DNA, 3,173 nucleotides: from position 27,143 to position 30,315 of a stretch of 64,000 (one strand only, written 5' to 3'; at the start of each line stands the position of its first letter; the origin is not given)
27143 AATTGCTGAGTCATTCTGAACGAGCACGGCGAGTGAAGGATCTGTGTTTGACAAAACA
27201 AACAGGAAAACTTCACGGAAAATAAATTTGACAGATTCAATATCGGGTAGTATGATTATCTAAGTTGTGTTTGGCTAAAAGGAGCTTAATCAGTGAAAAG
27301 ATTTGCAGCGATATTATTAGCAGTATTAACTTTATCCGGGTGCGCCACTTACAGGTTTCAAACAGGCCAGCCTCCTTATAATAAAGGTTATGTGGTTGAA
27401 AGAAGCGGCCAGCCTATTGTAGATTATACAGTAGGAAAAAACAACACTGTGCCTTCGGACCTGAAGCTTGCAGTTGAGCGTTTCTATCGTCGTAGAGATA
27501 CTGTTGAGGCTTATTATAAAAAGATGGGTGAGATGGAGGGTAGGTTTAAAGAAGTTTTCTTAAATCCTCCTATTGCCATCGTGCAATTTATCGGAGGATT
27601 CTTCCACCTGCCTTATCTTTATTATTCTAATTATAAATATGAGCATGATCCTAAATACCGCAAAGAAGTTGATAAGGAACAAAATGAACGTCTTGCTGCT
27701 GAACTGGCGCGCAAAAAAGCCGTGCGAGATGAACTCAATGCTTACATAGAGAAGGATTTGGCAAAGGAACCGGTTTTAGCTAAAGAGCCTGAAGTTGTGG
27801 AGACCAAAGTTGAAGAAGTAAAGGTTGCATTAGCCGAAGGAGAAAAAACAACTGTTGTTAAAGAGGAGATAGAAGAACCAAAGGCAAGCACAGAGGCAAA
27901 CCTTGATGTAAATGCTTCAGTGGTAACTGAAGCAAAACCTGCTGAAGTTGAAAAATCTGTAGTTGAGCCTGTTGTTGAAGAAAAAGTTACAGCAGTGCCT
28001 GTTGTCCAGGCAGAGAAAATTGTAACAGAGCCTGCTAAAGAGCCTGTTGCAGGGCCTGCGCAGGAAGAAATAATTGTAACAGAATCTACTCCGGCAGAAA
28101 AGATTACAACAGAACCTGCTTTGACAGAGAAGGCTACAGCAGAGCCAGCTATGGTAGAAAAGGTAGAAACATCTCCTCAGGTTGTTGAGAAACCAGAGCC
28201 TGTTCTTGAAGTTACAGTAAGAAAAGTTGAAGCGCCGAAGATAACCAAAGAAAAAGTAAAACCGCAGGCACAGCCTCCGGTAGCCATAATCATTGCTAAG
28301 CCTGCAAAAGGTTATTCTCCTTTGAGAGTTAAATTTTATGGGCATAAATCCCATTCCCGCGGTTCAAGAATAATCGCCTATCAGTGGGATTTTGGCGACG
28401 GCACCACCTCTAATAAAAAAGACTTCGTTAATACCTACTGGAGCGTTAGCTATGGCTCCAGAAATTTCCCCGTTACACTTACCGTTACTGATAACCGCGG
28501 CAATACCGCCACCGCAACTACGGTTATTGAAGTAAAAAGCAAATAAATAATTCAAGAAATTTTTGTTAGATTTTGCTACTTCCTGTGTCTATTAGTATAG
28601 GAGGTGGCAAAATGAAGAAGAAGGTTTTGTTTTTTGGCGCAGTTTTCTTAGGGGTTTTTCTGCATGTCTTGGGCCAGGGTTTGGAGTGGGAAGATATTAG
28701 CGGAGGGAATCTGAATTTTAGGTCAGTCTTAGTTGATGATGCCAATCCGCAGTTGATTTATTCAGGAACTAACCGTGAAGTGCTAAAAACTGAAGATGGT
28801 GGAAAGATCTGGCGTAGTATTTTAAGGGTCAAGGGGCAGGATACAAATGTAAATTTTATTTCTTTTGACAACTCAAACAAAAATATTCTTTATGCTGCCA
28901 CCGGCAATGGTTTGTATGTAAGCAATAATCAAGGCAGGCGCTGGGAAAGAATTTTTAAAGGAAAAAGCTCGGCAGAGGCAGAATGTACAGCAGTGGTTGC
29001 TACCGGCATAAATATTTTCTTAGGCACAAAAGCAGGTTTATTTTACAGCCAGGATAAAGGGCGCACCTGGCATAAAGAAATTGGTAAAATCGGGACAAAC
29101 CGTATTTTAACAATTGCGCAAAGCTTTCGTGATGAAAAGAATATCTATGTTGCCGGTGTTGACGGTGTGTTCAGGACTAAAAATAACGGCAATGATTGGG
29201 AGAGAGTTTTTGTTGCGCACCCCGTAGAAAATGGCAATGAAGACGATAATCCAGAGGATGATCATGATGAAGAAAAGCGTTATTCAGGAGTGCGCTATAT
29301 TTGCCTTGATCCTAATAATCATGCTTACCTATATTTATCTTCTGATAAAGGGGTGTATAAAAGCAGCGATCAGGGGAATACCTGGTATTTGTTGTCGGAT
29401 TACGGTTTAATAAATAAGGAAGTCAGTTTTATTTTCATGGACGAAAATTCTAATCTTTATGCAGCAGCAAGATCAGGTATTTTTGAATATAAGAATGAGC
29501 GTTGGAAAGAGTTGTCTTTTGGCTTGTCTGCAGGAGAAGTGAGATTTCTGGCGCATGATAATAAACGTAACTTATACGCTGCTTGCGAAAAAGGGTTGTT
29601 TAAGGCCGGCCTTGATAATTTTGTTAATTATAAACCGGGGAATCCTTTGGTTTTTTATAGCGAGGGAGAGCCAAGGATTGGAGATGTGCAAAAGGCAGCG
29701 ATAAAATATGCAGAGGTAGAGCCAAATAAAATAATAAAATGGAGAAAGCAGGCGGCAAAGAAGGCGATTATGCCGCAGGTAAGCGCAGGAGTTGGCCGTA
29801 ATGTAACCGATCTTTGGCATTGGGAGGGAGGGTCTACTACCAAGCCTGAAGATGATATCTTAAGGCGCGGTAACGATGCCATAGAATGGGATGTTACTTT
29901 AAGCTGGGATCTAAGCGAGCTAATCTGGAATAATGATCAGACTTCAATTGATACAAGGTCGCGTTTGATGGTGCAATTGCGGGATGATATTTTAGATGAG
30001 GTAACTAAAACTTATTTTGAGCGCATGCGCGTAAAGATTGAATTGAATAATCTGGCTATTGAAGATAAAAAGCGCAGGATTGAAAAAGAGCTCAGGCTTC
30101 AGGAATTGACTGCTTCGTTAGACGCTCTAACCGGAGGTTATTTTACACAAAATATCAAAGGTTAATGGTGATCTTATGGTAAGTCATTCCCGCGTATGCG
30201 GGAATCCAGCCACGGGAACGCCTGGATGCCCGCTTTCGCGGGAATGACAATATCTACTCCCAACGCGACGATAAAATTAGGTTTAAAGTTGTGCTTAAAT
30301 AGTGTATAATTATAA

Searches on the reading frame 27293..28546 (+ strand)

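Call 9: search_protein_families(library=pfam, max_evalue=0.001, proteins=[window:27293-28546:+])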
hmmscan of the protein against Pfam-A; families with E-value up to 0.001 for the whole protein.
window:27293-28546:+ (417 aa): 2 families
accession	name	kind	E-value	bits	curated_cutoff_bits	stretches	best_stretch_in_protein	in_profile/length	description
PF18911.6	PKD_4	-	2e-13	50.6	27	1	327-414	2-85/85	PKD domain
PF00801.26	PKD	-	4.4e-08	33.5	23.5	1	357-411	26-78/80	PKD domain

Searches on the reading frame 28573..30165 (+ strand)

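Call 9: search_protein_families(library=pfam, max_evalue=0.001, proteins=[window:28573-30165:+])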
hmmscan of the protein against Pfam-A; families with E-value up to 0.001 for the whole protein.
window:28573-30165:+ (530 aa): 4 families
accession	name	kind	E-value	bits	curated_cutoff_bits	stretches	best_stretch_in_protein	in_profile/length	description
PF15902.12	Sortilin-Vps10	-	4.1e-13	49.4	33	2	156-260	3-106/446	Sortilin, neurotensin receptor 3,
PF14870.12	PSII_BNR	-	1.8e-09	37.7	27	1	64-169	34-140/303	Photosynthesis system II assembly factor YCF48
PF10647.15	Gmad1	-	0.00038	20.8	20.5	0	35-89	192-245/251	Lipoprotein LpqB beta-propeller domain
PF19755.4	DUF6242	-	0.00046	20.6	29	0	188-271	152-217/217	Domain of unknown function (DUF6242)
